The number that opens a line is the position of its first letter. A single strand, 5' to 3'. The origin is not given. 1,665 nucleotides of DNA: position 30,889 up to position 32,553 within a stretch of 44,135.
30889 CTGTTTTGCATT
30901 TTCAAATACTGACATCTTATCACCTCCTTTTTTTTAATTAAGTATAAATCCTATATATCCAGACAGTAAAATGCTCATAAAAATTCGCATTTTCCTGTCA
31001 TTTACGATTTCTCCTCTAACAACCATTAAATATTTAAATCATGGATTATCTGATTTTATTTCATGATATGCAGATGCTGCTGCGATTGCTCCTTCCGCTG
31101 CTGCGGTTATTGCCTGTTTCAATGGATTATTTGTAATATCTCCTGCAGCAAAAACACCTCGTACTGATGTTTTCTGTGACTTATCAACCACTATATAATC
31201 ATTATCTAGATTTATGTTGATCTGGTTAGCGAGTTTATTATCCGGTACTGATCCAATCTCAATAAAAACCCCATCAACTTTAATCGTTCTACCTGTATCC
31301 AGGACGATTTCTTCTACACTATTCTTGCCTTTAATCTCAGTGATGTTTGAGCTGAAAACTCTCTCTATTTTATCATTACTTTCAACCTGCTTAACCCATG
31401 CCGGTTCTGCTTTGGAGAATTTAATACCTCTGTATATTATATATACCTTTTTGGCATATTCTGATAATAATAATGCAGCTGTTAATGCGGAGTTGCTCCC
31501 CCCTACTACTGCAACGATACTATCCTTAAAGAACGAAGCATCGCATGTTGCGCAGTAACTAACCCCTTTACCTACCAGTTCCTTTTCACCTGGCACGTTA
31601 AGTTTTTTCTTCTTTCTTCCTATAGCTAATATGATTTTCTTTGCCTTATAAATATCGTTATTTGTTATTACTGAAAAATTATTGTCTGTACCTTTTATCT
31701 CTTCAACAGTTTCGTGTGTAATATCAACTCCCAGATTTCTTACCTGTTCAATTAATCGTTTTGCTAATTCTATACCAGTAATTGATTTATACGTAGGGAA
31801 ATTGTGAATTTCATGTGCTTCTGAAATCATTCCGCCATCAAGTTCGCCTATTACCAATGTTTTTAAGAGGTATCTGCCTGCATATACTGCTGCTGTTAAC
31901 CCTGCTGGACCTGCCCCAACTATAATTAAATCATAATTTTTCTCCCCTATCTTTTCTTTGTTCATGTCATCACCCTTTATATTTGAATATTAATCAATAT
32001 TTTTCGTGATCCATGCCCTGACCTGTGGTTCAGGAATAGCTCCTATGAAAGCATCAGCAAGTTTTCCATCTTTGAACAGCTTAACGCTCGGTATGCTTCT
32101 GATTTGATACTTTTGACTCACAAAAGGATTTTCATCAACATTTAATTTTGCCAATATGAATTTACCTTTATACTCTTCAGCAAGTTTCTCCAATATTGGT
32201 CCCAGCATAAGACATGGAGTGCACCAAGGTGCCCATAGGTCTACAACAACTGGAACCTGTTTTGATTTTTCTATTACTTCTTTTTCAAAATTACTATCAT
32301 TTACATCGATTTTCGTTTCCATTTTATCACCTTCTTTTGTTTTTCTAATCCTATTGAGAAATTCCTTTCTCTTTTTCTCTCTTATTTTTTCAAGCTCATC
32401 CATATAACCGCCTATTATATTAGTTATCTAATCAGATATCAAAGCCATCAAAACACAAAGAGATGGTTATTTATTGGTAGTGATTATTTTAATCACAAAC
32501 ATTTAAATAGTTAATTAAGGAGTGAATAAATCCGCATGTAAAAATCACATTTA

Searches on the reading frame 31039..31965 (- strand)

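Call 10: search_protein_families(library=pfam, proteins=[window:31039-31965:-], max_evalue=0.01)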
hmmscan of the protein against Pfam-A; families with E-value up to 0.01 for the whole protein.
window:31039-31965:- (308 aa): 12 families
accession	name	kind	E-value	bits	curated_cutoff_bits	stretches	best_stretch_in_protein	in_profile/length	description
PF07992.20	Pyr_redox_2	-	1.6e-47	162.8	26.1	1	11-292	1-291/291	Pyridine nucleotide-disulphide oxidoreductase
PF13738.12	Pyr_redox_3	-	8.2e-28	98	30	2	82-275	98-305/305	Pyridine nucleotide-disulphide oxidoreductase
PF00070.33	Pyr_redox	-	1.3e-09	38.9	22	1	151-222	2-79/82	Pyridine nucleotide-disulphide oxidoreductase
PF12831.13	FAD_oxidored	-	3e-06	27.2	27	1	12-77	1-70/416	FAD dependent oxidoreductase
PF03486.20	HI0933_like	-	6.5e-06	26.2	50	0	12-39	2-29/244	HI0933-like protein Rossmann domain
PF01946.23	Thi4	-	1e-05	25.4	26.2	1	10-39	17-47/235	Thi4 family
PF13454.12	NAD_binding_9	-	0.00019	21.9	21.8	0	68-117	103-154/155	FAD-NAD(P)-binding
PF00890.30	FAD_binding_2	-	0.00046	19.9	20.4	0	12-39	1-28/414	FAD binding domain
PF13450.12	NAD_binding_8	-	0.00067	20.3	21.9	0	15-39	1-25/68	NAD(P)-binding Rossmann-like domain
PF01134.28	GIDA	-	0.00077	19.1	22.1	1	12-82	1-63/391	Glucose inhibited division protein A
PF01494.25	FAD_binding_3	-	0.00093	18.9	22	0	11-31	2-22/349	FAD binding domain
PF05834.18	Lycopene_cycl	-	0.0078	15.8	23.4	0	12-39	1-30/380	Lycopene cyclase protein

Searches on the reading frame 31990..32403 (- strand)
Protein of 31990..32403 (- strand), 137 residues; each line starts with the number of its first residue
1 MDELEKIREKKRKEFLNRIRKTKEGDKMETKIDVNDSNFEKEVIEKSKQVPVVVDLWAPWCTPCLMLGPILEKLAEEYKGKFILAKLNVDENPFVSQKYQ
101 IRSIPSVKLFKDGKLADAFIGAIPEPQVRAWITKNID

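Call 10: search_protein_families(library=pfam, proteins=[window:31990-32403:-], max_evalue=0.01)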
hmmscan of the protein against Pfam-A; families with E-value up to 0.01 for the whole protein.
window:31990-32403:- (137 aa): 6 families
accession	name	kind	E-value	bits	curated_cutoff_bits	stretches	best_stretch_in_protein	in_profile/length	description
PF00085.26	Thioredoxin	-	3.6e-27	94.8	23.5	1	33-133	4-102/103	Thioredoxin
PF13098.12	Thioredoxin_2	-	2.5e-05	25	27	1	47-132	3-104/104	Thioredoxin-like domain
PF14595.12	Thioredoxin_9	-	0.0001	22.7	25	1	13-110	5-104/129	Thioredoxin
PF04756.19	OST3_OST6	-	0.00032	20.7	27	1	29-112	11-104/294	OST3 / OST6 family, transporter family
PF08534.16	Redoxin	-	0.0058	16.9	26.6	0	46-97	25-79/148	Redoxin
PF13905.12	Thioredoxin_8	-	0.0068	17.2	27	0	51-91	3-45/94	Thioredoxin-like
